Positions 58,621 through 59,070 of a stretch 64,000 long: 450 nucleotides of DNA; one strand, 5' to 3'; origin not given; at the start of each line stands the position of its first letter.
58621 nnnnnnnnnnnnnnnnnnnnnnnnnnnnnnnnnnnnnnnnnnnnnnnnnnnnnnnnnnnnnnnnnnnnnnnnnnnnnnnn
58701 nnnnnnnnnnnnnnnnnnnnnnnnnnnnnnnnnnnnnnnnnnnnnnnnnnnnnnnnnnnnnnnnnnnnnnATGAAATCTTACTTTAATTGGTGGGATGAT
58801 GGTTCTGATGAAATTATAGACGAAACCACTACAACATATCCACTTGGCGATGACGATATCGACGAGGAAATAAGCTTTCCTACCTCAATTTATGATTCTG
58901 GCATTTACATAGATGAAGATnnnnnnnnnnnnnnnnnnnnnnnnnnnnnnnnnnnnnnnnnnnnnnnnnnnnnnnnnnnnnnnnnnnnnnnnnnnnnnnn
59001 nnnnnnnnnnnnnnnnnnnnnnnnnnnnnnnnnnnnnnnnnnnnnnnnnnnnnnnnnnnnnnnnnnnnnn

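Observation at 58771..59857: Tandem array of four paralogous genes for 46-50 aa hyper-acidic peptides (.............DFGIY family), mostly invisible to ORF calling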

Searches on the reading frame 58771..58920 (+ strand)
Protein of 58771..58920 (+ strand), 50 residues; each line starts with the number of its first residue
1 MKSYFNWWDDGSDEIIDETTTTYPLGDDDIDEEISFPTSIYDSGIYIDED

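Call 8: search_protein_families(library=pfam, proteins=[window:58771-58920:+], max_evalue=0.1)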
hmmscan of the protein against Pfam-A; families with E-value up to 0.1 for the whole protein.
window:58771-58920:+ (50 aa): 0 families

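Call 29: search_protein_representatives(alignment_id=A1)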
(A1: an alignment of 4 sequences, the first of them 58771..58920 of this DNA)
Query: 4 sequences, 46 profile positions. Proteins with E-value up to 0.001 (for the whole library): 5; up to 1e-10: 3; up to 1e-30: 0. The best 5 are listed.
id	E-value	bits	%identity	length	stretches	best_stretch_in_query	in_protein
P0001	4.7e-18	81.3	-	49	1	1-45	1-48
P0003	3.0e-16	75.6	-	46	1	1-46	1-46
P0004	1.4e-11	60.7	-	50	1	2-39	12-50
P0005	4.5e-09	52.6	-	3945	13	19-44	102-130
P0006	3.1e-05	40.3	-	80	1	7-44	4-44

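Call 31: find_encoding_contigs(protein=P0006, flank=10000, max_places=10)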
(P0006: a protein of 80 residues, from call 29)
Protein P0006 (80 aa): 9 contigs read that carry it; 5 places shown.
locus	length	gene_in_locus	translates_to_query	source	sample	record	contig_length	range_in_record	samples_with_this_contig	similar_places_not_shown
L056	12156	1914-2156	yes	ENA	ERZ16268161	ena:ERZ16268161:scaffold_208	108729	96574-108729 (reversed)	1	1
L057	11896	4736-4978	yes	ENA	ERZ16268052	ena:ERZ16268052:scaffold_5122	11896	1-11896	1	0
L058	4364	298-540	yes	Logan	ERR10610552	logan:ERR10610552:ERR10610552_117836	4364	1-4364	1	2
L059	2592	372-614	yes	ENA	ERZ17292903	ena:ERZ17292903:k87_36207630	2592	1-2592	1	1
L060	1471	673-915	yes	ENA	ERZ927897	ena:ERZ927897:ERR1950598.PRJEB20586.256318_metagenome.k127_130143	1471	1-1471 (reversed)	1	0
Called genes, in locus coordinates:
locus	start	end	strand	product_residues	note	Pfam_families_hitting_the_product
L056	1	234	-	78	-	?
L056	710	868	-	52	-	-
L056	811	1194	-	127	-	-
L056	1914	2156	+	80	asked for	-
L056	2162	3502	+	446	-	PF04055:Radical_SAM, PF13353:Fer4_12 (weak)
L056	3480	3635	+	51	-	-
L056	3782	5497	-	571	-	-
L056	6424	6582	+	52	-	-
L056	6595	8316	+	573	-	PF09479:Flg_new, PF13306:LRR_5, PF13855:LRR_8 (faint), PF13306:LRR_5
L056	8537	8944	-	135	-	PF07992:Pyr_redox_2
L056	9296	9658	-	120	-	PF02142:MGS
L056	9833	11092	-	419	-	PF09479:Flg_new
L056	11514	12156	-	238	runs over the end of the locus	PF13306:LRR_5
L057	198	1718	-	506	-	PF00239:Resolvase, PF07508:Recombinase, PF13408:Zn_ribbon_recom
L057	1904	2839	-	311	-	PF23343:REP_ORF2-G2P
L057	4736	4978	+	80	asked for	-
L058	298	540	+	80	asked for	-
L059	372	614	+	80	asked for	-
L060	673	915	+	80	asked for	-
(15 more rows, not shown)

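Call 35: search_protein_families(library=ncbifam, proteins=[L056:2162-3499:+, L056:1914-2153:+, L056:3480-3632:+], max_evalue=0.01)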
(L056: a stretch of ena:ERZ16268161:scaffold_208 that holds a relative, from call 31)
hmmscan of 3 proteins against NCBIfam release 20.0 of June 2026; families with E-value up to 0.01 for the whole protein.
L056:2162-3499:+ (446 aa): 35 families (the best 25 are shown)
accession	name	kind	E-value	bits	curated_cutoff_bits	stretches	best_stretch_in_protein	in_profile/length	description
NF038107.1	rSAM_NF038107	equivalog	8.3e-42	143.5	600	1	6-438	3-434/444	Cys-every-fifth radical SAM/SPASM peptide maturase CefB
TIGR04463.1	rSAM_vs_C_rich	equivalog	5.4e-41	140.8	525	1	9-405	1-396/438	TIGR04463 family radical SAM/SPASM RiPP maturase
NF052473.1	rSAM_FlmE_OhkG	exception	4.2e-40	137.9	500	1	8-440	5-461/481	FlmE/OhkG family radical SAM/SPASM peptide maturase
TIGR04334.1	rSAM_Clo7bot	equivalog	1.9e-37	129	600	1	7-429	3-431/440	radical SAM/SPASM domain Clo7bot peptide maturase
TIGR04280.1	geopep_mat_rSAM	hypoth_equivalog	2.4e-29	102.6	400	1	17-425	16-414/428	geopeptide radical SAM maturase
NF047865.1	rSAM_PapB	equivalog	1.5e-26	93.4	340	1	97-412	10-325/330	PapB family radical SAM/SPASM ranthipeptide maturase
NF041298.1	rSAM_mat_DynA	equivalog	7.4e-17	61.4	450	1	93-402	4-320/356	dynobactin maturation radical SAM/SPASM protein DynA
TIGR04064.1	rSAM_nif11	equivalog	6.3e-16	58.1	518.7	2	36-217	32-199/459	nif11-like peptide radical SAM maturase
TIGR02666.1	moaA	equivalog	2.2e-14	53.2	284.05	1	97-279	17-189/336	GTP 3',8-cyclase MoaA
TIGR03942.1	sulfatase_rSAM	equivalog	1.2e-13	50.9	349.45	1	97-422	8-348/363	anaerobic sulfatase maturase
NF038283.1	viperin_w_prok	equivalog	4.8e-13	48.9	180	1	98-222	10-124/281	viperin family antiviral radical SAM protein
TIGR02668.1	moaA_archaeal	equivalog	5.9e-13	48.5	325.25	1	94-277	14-183/303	GTP 3',8-cyclase MoaA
TIGR03974.1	rSAM_six_Cys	equivalog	5.6e-12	45.3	425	1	92-219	99-221/451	thioether cross-link-forming SCIFF peptide maturase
NF041707.1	rSAM_YhhB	equivalog_domain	1e-11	44.4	445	1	98-239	10-151/369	cyclophane-forming radical SAM/SPASM peptide maturase YhhB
TIGR04163.1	rSAM_cobopep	equivalog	1.6e-11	43.6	375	1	91-272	65-240/428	peptide-modifying radical SAM enzyme CbpB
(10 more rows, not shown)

L056:1914-2153:+ (80 aa): 0 families

L056:3480-3632:+ (51 aa): 0 families

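Call 36: search_protein_families(library=pfam, proteins=[L056:2162-3499:+, L056:1914-2153:+, L056:3480-3632:+, L056:3782-5497:-], max_evalue=0.01)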
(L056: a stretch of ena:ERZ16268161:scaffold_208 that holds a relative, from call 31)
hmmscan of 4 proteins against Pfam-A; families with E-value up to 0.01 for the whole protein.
L056:2162-3499:+ (446 aa): 2 families
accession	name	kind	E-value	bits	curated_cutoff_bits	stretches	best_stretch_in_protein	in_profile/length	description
PF04055.27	Radical_SAM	-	1.9e-13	51.4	29.5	1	96-266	3-165/166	Radical SAM superfamily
PF13353.11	Fer4_12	-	2.7e-07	31.4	22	1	100-215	15-116/137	4Fe-4S single cluster domain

L056:1914-2153:+ (80 aa): 0 families

L056:3480-3632:+ (51 aa): 0 families

L056:3782-5497:- (571 aa): 0 families

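Call 42: find_encoding_contigs(protein=P0004, flank=10000)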
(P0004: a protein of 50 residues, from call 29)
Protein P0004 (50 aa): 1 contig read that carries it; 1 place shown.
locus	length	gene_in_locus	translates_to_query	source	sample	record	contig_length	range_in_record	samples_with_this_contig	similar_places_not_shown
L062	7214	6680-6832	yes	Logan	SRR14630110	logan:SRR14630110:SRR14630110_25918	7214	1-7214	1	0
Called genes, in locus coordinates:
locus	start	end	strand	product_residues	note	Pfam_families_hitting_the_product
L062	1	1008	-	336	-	?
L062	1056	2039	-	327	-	PF02645:DegV, PF13684:FakA-like_C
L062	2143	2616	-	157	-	PF13156:Mrr_cat_2 (weak), PF04471:Mrr_cat, PF22722:NA-iREase1 (weak)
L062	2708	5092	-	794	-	PF09364:XFP_N, PF03894:XFP, PF09363:XFP_C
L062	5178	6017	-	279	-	PF21302:Zn_ribbon_RlmA, PF13489:Methyltransf_23 (weak), PF01209:Ubie_methyltran (weak), PF13679:Methyltransf_32 (weak), PF13847:Methyltransf_31, PF08241:Methyltransf_11, PF13649:Methyltransf_25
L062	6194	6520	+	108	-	-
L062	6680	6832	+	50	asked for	-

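Call 49: find_related_loci(query=L056:2162-3499:+, collection=genome_contigs, flank=4000)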
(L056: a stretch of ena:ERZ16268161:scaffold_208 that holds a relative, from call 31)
Query L056:2162-3499:+ (446 aa) in genome_contigs; peptide patterns used: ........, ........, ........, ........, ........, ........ (x = any residue, [..] = any of these).
48 stretches matched a pattern, but none encodes a relative of the query by tblastn (E <= 1e-3).
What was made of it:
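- Tried and rejected: None was found by the pattern scan (call 49).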

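Call 64: find_homologous_proteins(query=L056:2162-3499:+, max_evalue=1e-20)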
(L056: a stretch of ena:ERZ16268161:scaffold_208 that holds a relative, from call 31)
Query L056:2162-3499:+ (446 aa): 147 proteins with E <= 1e-20 among 5742 candidates; the best 120 are listed.
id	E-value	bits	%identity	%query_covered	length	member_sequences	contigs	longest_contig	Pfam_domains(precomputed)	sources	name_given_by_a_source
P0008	1.2e-296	1001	99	100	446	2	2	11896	PF04055.28,PF13353.12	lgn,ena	-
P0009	3.6e-170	585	70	85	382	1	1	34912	PF04055.28,PF13353.12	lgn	-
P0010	5.4e-169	581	59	98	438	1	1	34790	PF04055.28,PF13353.12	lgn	-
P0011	8.7e-168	577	58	98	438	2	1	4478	PF04055.28,PF13353.12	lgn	-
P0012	3.7e-159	548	56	98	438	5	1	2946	PF04055.28,PF13353.12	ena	-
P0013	2.3e-153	529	55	97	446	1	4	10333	PF04055.28,PF13353.12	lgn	-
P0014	1.0e-151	524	54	99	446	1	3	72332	PF04055.28,PF13353.12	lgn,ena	-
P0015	8.5e-150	518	52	98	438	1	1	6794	PF04055.28,PF13353.12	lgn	-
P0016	4.3e-132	459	49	98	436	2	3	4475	PF04055.28,PF13353.12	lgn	-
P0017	8.7e-130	452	49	98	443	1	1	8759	PF04055.28,PF13353.12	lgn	-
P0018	2.3e-129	450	51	98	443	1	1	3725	PF04055.28,PF13353.12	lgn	-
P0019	4.6e-126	439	47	98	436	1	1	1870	PF04055.28,PF13353.12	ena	-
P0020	1.2e-124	435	48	98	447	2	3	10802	PF04055.28,PF13353.12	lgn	-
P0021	1.1e-116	409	47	96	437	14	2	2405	PF04055.28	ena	-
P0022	1.9e-116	408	44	97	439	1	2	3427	PF04055.28,PF13353.12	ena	-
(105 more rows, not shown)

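Call 65: find_encoding_contigs(protein=P0009, flank=5000, max_places=2)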
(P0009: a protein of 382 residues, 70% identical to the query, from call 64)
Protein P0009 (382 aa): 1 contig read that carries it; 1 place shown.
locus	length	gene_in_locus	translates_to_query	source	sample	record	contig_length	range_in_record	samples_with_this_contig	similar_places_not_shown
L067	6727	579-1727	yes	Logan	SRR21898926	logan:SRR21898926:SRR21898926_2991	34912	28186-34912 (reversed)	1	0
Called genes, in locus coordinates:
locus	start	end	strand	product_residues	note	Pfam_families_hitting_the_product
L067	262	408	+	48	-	-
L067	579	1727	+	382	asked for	PF04055:Radical_SAM, PF13353:Fer4_12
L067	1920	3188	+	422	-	-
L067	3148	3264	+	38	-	-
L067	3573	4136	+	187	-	-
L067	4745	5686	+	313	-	-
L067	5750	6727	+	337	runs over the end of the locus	PF00356:LacI, PF00532:Peripla_BP_1 (weak), PF13407:Peripla_BP_4 (faint), PF13377:Peripla_BP_3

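Call 66: find_encoding_contigs(protein=P0010, flank=5000, max_places=2)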
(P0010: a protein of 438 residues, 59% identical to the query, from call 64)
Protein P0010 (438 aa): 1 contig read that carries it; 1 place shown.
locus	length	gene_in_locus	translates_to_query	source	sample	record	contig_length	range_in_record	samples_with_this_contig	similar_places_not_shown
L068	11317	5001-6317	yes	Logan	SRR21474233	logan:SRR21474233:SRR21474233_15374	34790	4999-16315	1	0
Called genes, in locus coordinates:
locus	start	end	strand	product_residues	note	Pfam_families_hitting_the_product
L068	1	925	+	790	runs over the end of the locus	PF09479:Flg_new (faint), PF18998:Flg_new_2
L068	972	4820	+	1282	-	PF13306:LRR_5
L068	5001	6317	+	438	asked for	PF04055:Radical_SAM, PF13353:Fer4_12 (weak)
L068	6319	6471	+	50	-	-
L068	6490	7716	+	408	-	PF02457:DAC (faint)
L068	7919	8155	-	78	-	-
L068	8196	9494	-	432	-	PF14284:PcfJ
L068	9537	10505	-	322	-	PF14058:PcfK (weak), PF01624:MutS_I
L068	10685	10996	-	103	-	-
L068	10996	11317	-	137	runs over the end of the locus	-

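Call 67: find_encoding_contigs(protein=P0014, flank=5000, max_places=2)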
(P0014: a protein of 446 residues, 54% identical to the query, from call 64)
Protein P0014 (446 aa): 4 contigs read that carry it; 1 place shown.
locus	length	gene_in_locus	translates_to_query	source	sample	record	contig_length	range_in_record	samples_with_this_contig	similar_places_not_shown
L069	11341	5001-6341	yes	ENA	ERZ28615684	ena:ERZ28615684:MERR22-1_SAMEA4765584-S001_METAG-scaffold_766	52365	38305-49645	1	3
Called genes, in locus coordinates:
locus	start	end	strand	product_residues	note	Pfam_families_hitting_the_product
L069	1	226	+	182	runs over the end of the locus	-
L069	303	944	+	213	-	-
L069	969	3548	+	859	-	PF00005:ABC_tran, PF02463:SMC_N (weak), PF02687:FtsX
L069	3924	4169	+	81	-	-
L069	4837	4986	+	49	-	-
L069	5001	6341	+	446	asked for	PF04055:Radical_SAM, PF13353:Fer4_12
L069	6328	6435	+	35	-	-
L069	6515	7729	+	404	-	PF02457:DAC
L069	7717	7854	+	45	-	-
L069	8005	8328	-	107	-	-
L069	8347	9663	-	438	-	PF14284:PcfJ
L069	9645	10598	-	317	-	PF01624:MutS_I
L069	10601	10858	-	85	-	-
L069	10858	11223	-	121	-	-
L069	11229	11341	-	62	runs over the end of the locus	-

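Call 79: search_protein_families(library=phrogs, proteins=[window:58771-58920:+, P0006], max_evalue=0.1)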
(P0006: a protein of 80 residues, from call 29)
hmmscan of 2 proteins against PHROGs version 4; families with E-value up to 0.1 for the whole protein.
window:58771-58920:+ (50 aa): 0 families

P0006 (80 aa): 0 families

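Call 80: search_protein_families(library=padloc, proteins=[window:58771-58920:+, P0006], max_evalue=0.1)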
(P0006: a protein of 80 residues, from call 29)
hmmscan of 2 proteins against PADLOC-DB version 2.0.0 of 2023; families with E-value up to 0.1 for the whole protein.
window:58771-58920:+ (50 aa): 0 families

P0006 (80 aa): 1 family
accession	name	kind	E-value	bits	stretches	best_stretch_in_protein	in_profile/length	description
PDLC02047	Cas7d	-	0.017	12.6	1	4-40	82-118/311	-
